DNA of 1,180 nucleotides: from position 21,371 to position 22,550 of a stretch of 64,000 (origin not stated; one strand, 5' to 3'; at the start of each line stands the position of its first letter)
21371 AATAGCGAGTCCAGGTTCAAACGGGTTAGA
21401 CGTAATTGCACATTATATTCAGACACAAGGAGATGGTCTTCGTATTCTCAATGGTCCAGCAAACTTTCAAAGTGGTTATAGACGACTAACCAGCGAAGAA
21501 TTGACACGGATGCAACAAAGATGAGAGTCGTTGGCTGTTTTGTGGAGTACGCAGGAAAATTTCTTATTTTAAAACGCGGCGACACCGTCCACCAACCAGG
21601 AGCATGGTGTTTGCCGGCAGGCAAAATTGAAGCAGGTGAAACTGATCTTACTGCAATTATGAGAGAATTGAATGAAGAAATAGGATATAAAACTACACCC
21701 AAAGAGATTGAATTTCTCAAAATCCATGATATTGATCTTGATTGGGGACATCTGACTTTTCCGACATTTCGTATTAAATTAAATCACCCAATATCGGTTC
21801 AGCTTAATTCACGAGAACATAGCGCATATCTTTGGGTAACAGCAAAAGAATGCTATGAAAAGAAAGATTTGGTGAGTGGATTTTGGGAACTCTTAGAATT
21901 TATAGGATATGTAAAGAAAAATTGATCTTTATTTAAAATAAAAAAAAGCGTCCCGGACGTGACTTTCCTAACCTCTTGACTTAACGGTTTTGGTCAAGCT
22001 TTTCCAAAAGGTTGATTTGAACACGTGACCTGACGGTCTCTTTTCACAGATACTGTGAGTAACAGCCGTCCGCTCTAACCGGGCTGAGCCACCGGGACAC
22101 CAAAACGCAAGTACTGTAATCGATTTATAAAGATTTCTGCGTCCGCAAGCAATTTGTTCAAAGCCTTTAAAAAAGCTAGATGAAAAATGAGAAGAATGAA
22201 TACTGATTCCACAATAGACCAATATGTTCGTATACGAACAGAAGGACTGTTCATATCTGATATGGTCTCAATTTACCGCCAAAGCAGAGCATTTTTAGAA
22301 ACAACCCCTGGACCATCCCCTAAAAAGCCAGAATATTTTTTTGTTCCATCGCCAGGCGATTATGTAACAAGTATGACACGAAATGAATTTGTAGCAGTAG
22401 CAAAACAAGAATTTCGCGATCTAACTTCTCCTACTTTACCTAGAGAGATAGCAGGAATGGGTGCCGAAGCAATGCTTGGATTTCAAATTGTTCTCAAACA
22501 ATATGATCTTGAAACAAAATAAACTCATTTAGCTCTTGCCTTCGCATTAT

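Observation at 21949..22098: tRNA-Asn interrupted by two introns, one inside the T-loop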

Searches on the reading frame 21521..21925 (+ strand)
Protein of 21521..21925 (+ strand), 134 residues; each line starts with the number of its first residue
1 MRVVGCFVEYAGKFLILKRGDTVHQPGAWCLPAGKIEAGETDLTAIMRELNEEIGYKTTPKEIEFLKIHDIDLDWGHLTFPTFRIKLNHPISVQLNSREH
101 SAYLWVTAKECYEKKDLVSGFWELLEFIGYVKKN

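Call 10: search_protein_families(library=pfam, proteins=[window:21521-21925:+])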
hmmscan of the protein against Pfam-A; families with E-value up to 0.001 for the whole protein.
window:21521-21925:+ (134 aa): 2 families
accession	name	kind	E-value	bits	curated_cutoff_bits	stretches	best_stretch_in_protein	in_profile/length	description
PF00293.34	NUDIX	-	2.5e-16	60.3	21.1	1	2-118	4-124/134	NUDIX domain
PF14815.12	NUDIX_4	-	3.5e-10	40.1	35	1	6-125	4-111/113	NUDIX domain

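Call 14: find_encoding_contigs(protein=window:21521-21925:+, flank=3000, max_places=10)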
Protein window:21521-21925:+ (134 aa): 3 contigs read that carry it; 1 place shown.
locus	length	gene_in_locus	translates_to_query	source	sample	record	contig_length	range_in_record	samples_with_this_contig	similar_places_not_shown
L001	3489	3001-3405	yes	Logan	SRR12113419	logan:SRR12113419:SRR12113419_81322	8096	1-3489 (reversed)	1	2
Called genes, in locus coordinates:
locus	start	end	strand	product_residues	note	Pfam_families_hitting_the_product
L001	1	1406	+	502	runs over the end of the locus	PF17892:Cadherin_5 (faint)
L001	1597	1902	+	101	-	-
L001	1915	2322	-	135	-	-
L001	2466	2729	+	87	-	-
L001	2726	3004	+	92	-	-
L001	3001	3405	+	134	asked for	PF00293:NUDIX, PF14815:NUDIX_4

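Call 50: find_homologous_proteins(query=window:21521-21925:+, max_evalue=1e-10)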
Query window:21521-21925:+ (134 aa): 5 proteins with E <= 1e-10 among 9 candidates.
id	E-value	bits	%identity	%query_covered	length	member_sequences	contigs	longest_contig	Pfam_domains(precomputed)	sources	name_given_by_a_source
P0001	7.2e-88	310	100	100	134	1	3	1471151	PF00293.35,PF14815.13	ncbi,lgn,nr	ncbi:NUDIX domain-containing protein [Candidatus Woesearchaeota archaeon]|nr:NUDIX domain-containing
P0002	1.7e-46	176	59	100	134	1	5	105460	PF00293.35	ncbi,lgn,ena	-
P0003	9.0e-41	157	60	100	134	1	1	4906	PF00293.35,PF14815.13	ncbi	-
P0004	3.9e-31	126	50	99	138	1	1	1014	PF00293.35,PF14815.13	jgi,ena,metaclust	metaclust:\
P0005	3.3e-24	103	44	99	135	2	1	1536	PF00293.35,PF14815.13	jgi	jgi:8-oxo-dGTP pyrophosphatase MutT (NUDIX family)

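Call 51: find_encoding_contigs(protein=P0003, flank=2500, max_places=4)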
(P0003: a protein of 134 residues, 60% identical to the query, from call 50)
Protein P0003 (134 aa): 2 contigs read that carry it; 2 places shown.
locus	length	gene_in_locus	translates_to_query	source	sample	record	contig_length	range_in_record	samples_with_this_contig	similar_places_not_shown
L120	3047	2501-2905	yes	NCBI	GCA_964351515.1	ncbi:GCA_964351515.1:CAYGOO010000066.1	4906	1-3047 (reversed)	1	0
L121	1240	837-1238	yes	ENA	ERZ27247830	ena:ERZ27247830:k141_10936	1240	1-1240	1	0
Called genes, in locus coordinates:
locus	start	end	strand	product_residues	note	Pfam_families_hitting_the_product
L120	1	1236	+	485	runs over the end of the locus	PF17963:Big_9 (faint), PF17892:Cadherin_5 (weak)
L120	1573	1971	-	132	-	-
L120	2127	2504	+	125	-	-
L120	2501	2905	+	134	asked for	PF00293:NUDIX, PF14815:NUDIX_4 (weak)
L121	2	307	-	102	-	?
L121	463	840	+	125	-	-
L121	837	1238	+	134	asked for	PF00293:NUDIX, PF14815:NUDIX_4 (weak)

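Call 52: find_encoding_contigs(protein=P0005, flank=1500, max_places=4)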
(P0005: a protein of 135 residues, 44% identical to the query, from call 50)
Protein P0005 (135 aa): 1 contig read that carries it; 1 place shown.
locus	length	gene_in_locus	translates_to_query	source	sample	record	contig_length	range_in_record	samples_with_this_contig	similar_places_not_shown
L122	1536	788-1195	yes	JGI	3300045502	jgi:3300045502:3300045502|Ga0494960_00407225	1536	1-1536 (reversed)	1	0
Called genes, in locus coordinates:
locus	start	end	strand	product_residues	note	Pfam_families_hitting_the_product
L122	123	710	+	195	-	PF02646:RmuC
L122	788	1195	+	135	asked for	PF00293:NUDIX, PF14815:NUDIX_4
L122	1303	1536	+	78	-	?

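Call 53: find_encoding_contigs(protein=P0004, flank=1500, max_places=4)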
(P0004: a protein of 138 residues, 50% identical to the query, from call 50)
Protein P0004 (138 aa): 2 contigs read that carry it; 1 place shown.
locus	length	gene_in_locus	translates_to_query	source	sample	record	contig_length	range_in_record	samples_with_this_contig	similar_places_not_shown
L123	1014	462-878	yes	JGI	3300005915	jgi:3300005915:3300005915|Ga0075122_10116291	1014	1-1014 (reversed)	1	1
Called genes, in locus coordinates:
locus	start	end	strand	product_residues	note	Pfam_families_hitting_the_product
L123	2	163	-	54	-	?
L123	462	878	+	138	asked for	PF00293:NUDIX, PF14815:NUDIX_4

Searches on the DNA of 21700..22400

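Call 5: search_rna_families(source=window, start=21700, end=22400, threshold=evalue, max_evalue=10, show_alignments=3)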
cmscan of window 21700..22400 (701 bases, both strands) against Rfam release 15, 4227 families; matches with E-value up to 10: 2.
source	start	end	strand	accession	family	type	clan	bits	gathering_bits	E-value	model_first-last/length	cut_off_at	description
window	21758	21816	+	RF00280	SNORD51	Gene; snRNA; snoRNA; CD-box;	CL00054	18.1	50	3.4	1-79/79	no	Small nucleolar RNA SNORD51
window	21720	21769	+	RF00530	snoMe28S-Cm2645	Gene; snRNA; snoRNA; CD-box;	CL00069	15.3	48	5.9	1-75/75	no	Small nucleolar RNA Me28S-Cm2645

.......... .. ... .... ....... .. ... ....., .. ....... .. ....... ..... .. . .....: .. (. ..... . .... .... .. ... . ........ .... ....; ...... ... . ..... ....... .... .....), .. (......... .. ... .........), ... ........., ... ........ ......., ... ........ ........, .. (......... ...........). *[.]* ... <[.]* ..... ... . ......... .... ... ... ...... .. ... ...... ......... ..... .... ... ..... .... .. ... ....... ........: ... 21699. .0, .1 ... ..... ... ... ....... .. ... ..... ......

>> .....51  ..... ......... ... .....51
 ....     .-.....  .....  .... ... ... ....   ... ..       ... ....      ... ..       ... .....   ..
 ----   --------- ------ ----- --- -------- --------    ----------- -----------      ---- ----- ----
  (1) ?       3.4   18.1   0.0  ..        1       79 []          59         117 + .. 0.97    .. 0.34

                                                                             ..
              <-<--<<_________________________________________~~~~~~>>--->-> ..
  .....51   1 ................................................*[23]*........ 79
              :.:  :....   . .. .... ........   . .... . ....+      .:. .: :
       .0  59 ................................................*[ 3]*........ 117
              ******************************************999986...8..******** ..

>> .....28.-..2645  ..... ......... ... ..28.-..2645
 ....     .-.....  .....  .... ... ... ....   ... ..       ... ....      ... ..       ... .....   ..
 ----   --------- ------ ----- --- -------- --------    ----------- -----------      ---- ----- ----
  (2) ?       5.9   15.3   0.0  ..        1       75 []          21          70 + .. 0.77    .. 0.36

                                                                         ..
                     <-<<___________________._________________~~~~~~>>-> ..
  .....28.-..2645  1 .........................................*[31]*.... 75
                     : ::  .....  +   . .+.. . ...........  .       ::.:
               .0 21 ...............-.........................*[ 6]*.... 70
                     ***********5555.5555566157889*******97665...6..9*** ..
